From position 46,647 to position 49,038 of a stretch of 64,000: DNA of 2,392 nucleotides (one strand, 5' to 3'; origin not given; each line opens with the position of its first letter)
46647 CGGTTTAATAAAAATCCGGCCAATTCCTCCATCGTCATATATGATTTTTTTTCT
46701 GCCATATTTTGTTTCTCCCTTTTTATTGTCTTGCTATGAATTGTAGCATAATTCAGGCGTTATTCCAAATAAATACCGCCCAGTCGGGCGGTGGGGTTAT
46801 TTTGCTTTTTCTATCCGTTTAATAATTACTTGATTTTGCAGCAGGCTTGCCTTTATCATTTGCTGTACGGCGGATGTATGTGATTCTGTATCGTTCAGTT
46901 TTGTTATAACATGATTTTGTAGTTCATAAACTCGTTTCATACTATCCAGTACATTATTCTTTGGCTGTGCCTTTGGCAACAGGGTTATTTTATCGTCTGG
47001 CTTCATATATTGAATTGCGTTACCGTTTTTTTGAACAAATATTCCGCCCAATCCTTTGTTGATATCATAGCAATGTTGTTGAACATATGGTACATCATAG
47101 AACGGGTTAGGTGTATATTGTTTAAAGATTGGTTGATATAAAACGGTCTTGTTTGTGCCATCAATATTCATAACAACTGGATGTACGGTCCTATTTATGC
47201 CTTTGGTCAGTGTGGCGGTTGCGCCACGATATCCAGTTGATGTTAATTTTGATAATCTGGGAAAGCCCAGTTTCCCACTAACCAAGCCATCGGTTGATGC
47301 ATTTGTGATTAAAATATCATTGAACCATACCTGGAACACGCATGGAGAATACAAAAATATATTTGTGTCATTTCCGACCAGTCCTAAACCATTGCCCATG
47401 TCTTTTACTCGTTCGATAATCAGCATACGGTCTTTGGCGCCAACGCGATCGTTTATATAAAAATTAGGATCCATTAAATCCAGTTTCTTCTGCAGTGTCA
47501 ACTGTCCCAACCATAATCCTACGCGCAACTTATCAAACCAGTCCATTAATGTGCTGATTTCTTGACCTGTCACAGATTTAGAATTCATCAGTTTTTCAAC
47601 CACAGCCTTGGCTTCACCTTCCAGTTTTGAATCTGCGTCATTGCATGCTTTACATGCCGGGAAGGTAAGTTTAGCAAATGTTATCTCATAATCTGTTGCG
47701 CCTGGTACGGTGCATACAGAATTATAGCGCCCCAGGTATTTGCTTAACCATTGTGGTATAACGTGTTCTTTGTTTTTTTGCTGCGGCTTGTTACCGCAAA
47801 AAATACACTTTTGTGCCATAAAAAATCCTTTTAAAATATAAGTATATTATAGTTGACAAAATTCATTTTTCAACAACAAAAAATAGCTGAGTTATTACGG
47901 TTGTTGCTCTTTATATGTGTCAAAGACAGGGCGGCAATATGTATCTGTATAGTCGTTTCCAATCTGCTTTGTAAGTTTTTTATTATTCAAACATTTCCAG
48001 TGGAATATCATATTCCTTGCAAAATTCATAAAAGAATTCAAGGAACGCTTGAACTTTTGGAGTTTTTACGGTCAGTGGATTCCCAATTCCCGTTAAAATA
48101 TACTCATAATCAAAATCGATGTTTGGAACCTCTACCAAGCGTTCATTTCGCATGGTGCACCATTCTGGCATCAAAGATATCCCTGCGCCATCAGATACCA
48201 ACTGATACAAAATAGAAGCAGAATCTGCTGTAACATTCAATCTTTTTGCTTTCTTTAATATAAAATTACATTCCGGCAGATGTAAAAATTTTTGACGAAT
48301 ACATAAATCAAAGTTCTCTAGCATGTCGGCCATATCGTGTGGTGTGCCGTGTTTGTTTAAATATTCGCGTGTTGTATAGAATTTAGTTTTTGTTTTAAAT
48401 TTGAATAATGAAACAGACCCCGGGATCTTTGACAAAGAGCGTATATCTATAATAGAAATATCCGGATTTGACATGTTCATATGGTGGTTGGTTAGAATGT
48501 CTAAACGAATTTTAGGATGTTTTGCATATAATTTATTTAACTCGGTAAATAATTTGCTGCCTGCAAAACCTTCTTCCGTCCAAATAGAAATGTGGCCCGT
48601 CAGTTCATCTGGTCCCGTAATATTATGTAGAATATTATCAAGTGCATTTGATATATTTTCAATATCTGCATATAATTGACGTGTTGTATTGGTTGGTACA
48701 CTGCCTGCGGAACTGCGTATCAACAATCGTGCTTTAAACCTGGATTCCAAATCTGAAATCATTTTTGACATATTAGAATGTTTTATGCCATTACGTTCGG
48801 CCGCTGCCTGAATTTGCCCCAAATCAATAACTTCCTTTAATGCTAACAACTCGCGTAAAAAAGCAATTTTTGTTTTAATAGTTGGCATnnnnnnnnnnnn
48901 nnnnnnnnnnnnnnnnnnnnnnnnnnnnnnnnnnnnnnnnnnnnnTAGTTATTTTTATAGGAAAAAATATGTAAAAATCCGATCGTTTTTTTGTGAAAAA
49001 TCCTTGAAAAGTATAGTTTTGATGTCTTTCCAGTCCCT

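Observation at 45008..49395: HNH-nuclease-domain protein with two uncharacterised neighbours, flanked by LysR and truncated CI-like regulators: a candidate novel defence or abortive-infection module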

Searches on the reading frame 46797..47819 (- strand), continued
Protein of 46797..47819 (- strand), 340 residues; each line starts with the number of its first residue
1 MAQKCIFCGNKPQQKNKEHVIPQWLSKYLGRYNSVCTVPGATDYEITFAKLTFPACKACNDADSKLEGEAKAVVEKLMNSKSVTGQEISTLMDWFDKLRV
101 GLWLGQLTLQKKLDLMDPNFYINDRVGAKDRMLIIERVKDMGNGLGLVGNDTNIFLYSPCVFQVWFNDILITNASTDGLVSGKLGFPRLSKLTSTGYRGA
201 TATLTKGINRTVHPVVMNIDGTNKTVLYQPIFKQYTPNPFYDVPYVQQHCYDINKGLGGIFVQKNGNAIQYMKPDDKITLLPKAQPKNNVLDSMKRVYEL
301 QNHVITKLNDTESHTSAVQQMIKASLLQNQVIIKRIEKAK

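Call 80: search_protein_families(library=padloc, proteins=[L079:4769-6364:-, L079:6757-8418:-, L079:8583-10352:-, L079:807-2051:+, L090:8027-9520:+, L090:12934-14136:+, L090:14187-16040:-, L099:6262-8124:-, L101:3419-5491:-, L101:5519-6913:-], max_evalue=0.00001)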
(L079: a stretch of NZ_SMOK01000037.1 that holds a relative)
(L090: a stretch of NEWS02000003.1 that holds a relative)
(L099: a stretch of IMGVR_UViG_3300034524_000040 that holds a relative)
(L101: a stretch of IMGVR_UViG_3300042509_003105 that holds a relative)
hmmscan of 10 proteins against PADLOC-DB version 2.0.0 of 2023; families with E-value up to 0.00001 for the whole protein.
L079:4769-6364:- (532 aa): 0 families

L079:6757-8418:- (554 aa): 0 families

L079:8583-10352:- (590 aa): 1 family
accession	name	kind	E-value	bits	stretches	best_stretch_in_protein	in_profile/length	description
PDLC04135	mad3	-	1.4e-31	108.4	2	483-558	262-340/374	mads_3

L079:807-2051:+ (415 aa): 1 family
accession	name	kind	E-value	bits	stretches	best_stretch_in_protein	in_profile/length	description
PDLC04806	PDC-S02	-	2e-14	51.6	1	14-196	2-155/324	-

L090:8027-9520:+ (498 aa): 0 families

L090:12934-14136:+ (401 aa): 1 family
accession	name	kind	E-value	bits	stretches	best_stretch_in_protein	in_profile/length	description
PDLC00434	ThsB1|ThsB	-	2.4e-06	24.9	1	3-61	140-197/396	TIR-like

L090:14187-16040:- (618 aa): 0 families

L099:6262-8124:- (621 aa): 0 families

L101:3419-5491:- (691 aa): 0 families

L101:5519-6913:- (465 aa): 0 families

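Call 94: search_protein_families(library=padloc, proteins=[L098:10659-11897:-, L098:9908-10666:-, L098:9074-9502:+, L098:6924-7922:+, L004:4087-5670:+, L141:5797-6951:+, L091:5589-6614:+, L152:9466-10617:+, L094:1231-5610:+, L094:9211-10098:-], max_evalue=0.0001)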
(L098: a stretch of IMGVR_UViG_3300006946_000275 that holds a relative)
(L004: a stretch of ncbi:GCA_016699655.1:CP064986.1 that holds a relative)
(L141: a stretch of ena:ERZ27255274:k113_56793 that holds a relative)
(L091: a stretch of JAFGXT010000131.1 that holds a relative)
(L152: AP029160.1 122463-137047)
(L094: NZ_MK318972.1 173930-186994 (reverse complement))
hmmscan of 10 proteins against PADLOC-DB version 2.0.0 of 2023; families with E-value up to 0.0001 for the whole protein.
L098:10659-11897:- (412 aa): 125 families (the best 25 are shown)
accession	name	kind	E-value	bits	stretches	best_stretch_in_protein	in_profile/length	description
PDLC00279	PtuA1|PtuA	-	2.9e-192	637.4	1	1-412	4-416/416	AAA ATPase domain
PDLC00305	PtuA1|PtuA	-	1.8e-65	219.8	1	1-407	1-390/392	AAA ATPase domain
PDLC00271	PtuA1|PtuA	-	4.8e-45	152.9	2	198-409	213-417/421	AAA ATPase domain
PDLC00298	PtuA1|PtuA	-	3.4e-44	149.6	2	223-403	240-414/423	AAA ATPase domain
PDLC00278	PtuA1|PtuA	-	1.1e-42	144.9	2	225-395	248-417/436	AAA ATPase domain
PDLC02913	ATPase_I-A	-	1.6e-42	144.3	2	215-408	316-505/508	-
PDLC00277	PtuA1|PtuA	-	1.6e-42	144.2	2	196-386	217-399/423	AAA ATPase domain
PDLC00299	PtuA1|PtuA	-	5.5e-40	135.8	2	258-407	372-523/535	AAA ATPase domain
PDLC00292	PtuA1|PtuA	-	6.3e-34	115.4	2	201-373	480-648/726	AAA ATPase domain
PDLC00295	PtuA1|PtuA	-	3.4e-33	113.4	2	155-377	185-403/451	AAA ATPase domain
PDLC00310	PtuA1|PtuA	-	3.6e-33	113.3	2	228-359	254-385/443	AAA ATPase domain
PDLC00267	PtuA1|PtuA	-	5.4e-32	109.5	2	214-353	234-369/438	AAA ATPase domain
PDLC00284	PtuA1|PtuA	-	6.7e-32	109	2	230-403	359-534/545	AAA ATPase domain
PDLC00269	PtuA1|PtuA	-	2.5e-30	104.1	2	223-353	249-389/446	AAA ATPase domain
PDLC00304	PtuA1|PtuA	-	2.9e-30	103.8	1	23-380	39-405/444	AAA ATPase domain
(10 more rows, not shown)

L098:9908-10666:- (252 aa): 55 families (the best 25 are shown)
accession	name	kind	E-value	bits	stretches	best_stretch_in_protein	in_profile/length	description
PDLC00336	PtuB1|PtuB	-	9.4e-114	377.2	1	1-249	1-249/250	Unknown function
PDLC00342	PtuB1|PtuB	-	4.7e-45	151.9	1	1-246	1-224/247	Unknown function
PDLC00337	PtuB1|PtuB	-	3.6e-42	142.7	1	1-186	1-177/216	Unknown function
PDLC00328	PtuB1|PtuB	-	8.5e-25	85.9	2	1-114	1-120/295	Unknown function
PDLC00319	PtuB1|PtuB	-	1.5e-22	78.5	2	1-111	1-128/310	Unknown function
PDLC00339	PtuB1|PtuB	-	1.2e-21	75.6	1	1-112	1-127/261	Unknown function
PDLC00351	PtuB1|PtuB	-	1.8e-20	71.9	1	1-190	1-187/195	Unknown function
PDLC00331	PtuB1|PtuB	-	3.7e-19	67.2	1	40-115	11-84/222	Unknown function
PDLC02924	HNH_I-A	-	1.1e-18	66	1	1-205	1-187/198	-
PDLC00332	PtuB1|PtuB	-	2.4e-18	64.7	1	33-216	15-205/212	Unknown function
PDLC00315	PtuB1|PtuB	-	2.9e-18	64.5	1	39-238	6-198/227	Unknown function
PDLC00324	PtuB1|PtuB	-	4.7e-17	60.4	1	45-191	24-166/209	Unknown function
PDLC00321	PtuB1|PtuB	-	5.1e-17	60.4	1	40-131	16-103/223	Unknown function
PDLC00317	PtuB1|PtuB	-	3.4e-16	57.9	1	1-190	1-185/244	Unknown function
PDLC00340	PtuB1|PtuB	-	8.6e-16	56.3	1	51-114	52-113/268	Unknown function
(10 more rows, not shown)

L098:9074-9502:+ (142 aa): 0 families

L098:6924-7922:+ (332 aa): 0 families

L004:4087-5670:+ (527 aa): 0 families

L141:5797-6951:+ (385 aa): 0 families

L091:5589-6614:+ (342 aa): 0 families

L152:9466-10617:+ (384 aa): 84 families (the best 25 are shown)
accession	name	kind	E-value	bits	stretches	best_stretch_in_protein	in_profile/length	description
PDLC01136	RT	-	1.5e-62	209.4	1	97-362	5-248/263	RT (reverse transcriptase)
PDLC02063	Cas1_IIIb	-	2.6e-41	139.9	1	114-358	26-260/617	-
PDLC03754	RT_UG17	-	5.6e-36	122.3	1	99-359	12-257/429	DRT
PDLC03688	HEase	-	3.2e-34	116.6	1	74-303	6-234/599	homing endonuclease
PDLC03698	HEase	-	5e-32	108.8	1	86-314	244-471/834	homing endonuclease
PDLC03766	Drt9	-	6.8e-30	102.3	1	136-357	73-277/488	DRT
PDLC03778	RT_UG39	-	8.5e-27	92.3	2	122-253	92-232/541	DRT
PDLC01607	RT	-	1.1e-24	85.4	1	156-360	1-151/161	"CAS-I,CAS-II,CAS-III,CAS-IV,CAS-V,CAS-VI; acquisition_associated"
PDLC03759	RT_UG21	-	2.4e-24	84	1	123-362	29-268/503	DRT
PDLC03764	RT_UG26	-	4.2e-24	83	1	103-361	12-261/398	DRT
PDLC03756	RT_UG19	-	9.8e-24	82.3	1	124-358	34-274/562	DRT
PDLC03779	RT_UG4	-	3.4e-21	73.6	1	127-358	30-245/307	DRT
PDLC03750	RT_UG13b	-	7.9e-21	72.6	1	210-359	140-288/430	DRT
PDLC03758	RT_UG20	-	1.2e-18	65.5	1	134-367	47-276/511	DRT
PDLC03774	RT_UG35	-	4.4e-18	62.9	1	129-361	357-588/938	DRT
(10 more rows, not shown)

L094:1231-5610:+ (1460 aa): 0 families

L094:9211-10098:- (296 aa): 9 families
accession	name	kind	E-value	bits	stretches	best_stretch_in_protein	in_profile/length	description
PDLC05005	PDC-S35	-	2.2e-69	232.1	1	142-293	108-262/264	-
PDLC05007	PDC-S35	-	7.6e-69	230.4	1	142-293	123-277/278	-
PDLC05004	PDC-S35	-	3.7e-61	205.1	1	117-293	81-264/265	-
PDLC05006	PDC-S35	-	2.5e-46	155.9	1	141-292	71-230/231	-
PDLC05003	PDC-S35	-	9.6e-42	141.2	1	141-294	78-241/245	-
PDLC00729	Effector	-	9.6e-14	49.5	1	165-288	17-141/310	TIR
PDLC00731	Effector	-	2e-13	48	1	154-265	156-271/306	TIR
PDLC02371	PycTIR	-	1.4e-09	35.7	1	165-272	165-262/288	-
PDLC00732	Effector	-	4.7e-09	33.6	1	190-265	190-267/301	TIR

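Call 105: search_protein_families(library=pfam, proteins=[L098:9908-10663:-, L079:807-2051:+, L079:2041-2643:+, L141:5797-6951:+, L004:4087-5670:+, L002:5446-5853:+, L002:7237-7599:+, L098:9074-9502:+], max_evalue=0.01)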
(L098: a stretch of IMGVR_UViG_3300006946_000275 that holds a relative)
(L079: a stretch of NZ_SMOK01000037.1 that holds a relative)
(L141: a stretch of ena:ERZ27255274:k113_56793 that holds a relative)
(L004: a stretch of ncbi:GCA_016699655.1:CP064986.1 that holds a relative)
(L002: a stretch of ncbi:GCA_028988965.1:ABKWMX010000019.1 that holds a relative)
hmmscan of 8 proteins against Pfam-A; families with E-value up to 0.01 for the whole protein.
L098:9908-10663:- (251 aa): 2 families
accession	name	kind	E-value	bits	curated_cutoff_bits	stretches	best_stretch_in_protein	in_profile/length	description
PF01844.29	HNH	-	0.0013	19.2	21.4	1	65-110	1-44/47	HNH endonuclease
PF14279.12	HNH_5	-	0.0016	18.7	27.5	1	65-112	1-45/56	HNH endonuclease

L079:807-2051:+ (415 aa): 0 families

L079:2041-2643:+ (201 aa): 1 family
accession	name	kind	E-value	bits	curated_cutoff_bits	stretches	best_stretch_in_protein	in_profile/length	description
PF01944.22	SpoIIM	-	0.00081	19.8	26.9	1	13-129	6-121/163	Stage II sporulation protein M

L141:5797-6951:+ (385 aa): 3 families
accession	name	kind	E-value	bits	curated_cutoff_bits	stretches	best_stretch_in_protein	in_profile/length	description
PF01844.29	HNH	-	4e-05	24.1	21.4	1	305-361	1-46/47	HNH endonuclease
PF23382.1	DUF7097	-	0.0014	18.9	27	1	271-362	43-138/175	Family of unknown function (DUF7097)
PF13391.12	HNH_2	-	0.0098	16.2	21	0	305-359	1-58/66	HNH endonuclease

L004:4087-5670:+ (527 aa): 0 families

L002:5446-5853:+ (136 aa): 0 families

L002:7237-7599:+ (121 aa): 0 families

L098:9074-9502:+ (142 aa): 5 families
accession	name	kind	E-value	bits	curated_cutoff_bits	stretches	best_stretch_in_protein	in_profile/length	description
PF06530.18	Phage_antitermQ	-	2.1e-43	147.5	26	1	11-128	1-118/118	Phage antitermination protein Q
PF08281.18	Sigma70_r4_2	-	0.00061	19.8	25.7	1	80-112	18-50/54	Sigma-70, region 4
PF04545.22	Sigma70_r4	-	0.0022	17.9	24.1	1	75-109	7-41/50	Sigma-70, region 4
PF13613.12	HTH_Tnp_4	-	0.0062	16.6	27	0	77-105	8-36/53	Helix-turn-helix of DDE superfamily endonuclease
PF13384.12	HTH_23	-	0.0085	16.3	24.6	0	81-107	10-36/50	Homeodomain-like domain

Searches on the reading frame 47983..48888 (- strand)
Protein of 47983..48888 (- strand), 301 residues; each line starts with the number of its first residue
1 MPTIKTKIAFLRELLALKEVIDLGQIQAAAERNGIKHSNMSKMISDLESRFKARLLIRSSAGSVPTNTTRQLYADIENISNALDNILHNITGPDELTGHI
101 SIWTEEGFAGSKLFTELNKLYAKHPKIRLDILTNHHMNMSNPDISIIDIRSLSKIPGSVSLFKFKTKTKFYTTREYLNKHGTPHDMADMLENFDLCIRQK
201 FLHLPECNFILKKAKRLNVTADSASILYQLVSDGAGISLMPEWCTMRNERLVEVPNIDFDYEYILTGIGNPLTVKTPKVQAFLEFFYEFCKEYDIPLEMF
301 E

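Call 3: search_protein_families(library=pfam, proteins=[window:47983-48888:-], max_evalue=0.1)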
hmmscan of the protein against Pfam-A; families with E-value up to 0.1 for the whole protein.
window:47983-48888:- (301 aa): 2 families
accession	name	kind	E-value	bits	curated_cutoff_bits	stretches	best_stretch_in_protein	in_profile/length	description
PF00126.33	HTH_1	-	2.8e-11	43.6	26.6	1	11-67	1-57/60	Bacterial regulatory helix-turn-helix protein, lysR family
PF03466.25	LysR_substrate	-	3.8e-08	33.4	28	1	218-288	133-206/209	LysR substrate binding domain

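Call 4: search_protein_families(library=padloc, proteins=[window:47983-48888:-], max_evalue=0.1)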
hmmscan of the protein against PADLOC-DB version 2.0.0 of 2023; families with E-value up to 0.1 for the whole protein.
window:47983-48888:- (301 aa): 0 families

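Call 7: search_protein_families(library=ncbifam, proteins=[window:47983-48888:-], max_evalue=0.1)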
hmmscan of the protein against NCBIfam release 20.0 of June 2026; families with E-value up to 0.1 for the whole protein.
window:47983-48888:- (301 aa): 40 families (the best 25 are shown)
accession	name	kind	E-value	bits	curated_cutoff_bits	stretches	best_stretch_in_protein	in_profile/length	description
NF007315.1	PRK09801.1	equivalog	4e-16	58.9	398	1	12-292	9-298/301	L-tartrate utilization transcriptional activator TtdR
NF040888.1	trans_reg_YafC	equivalog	9.7e-11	41.1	470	1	12-247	6-246/293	DNA-binding transcriptional regulator YafC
NF007491.0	PRK10086.1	equivalog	6.5e-10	38.3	316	1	27-144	35-152/313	DNA-binding transcriptional regulator DsdC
TIGR03418.1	chol_sulf_TF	equivalog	1.6e-09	37.3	324.8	1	15-162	7-156/291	choline sulfate utilization transcriptional regulator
NF008410.0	PRK11233.1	equivalog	1.6e-09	37.3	309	1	12-175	4-173/305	nitrogen assimilation transcriptional regulator NAC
NF040786.1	LysR_Sec_metab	equivalog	2.9e-09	36.4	250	1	12-135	4-128/298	selenium metabolism-associated LysR family transcriptional regulator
NF007667.0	PRK10341.1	equivalog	1.9e-08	33.7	308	1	12-92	10-90/312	transcriptional regulator TdcA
NF047520.1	trans_act_CidR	equivalog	6e-08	32.2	415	1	17-134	9-127/292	cidABC operon transcriptional activator CidR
NF053705.1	TransRegGltCGpos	equivalog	1.3e-07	31.2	350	1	11-298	3-297/300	glutamate biosynthesis transcriptional regulator GltC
NF045990.1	TransRegCbbRRhodb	equivalog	1.3e-07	31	450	1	10-92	7-91/304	LysR family regulator CbbR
TIGR02036.1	dsdC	equivalog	3e-07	29.7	352.4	1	28-146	27-145/302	DNA-binding transcriptional regulator DsdC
NF007307.0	PRK09791.1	equivalog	3.9e-07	29.5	336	1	11-139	7-136/302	LysR family transcriptional regulator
TIGR03298.1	argP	subfamily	2.6e-06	26.7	273.55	1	13-93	5-84/292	ArgP/LysG family DNA-binding transcriptional regulator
NF008722.0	PRK11716.1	equivalog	2.9e-06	26.5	246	1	18-134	10-127/293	HTH-type transcriptional activator IlvY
NF008352.0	PRK11139.1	subfamily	5.6e-06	25.6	288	1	28-289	25-291/305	transcriptional regulator GcvA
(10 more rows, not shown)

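Call 8: search_protein_families(library=phrogs, proteins=[window:47983-48888:-], max_evalue=0.1)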
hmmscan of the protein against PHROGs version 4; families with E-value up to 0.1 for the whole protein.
window:47983-48888:- (301 aa): 1 family
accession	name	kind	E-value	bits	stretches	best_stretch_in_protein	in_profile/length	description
phrog_3736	-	unknown function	2.2e-28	100.6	1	11-292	5-297/303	-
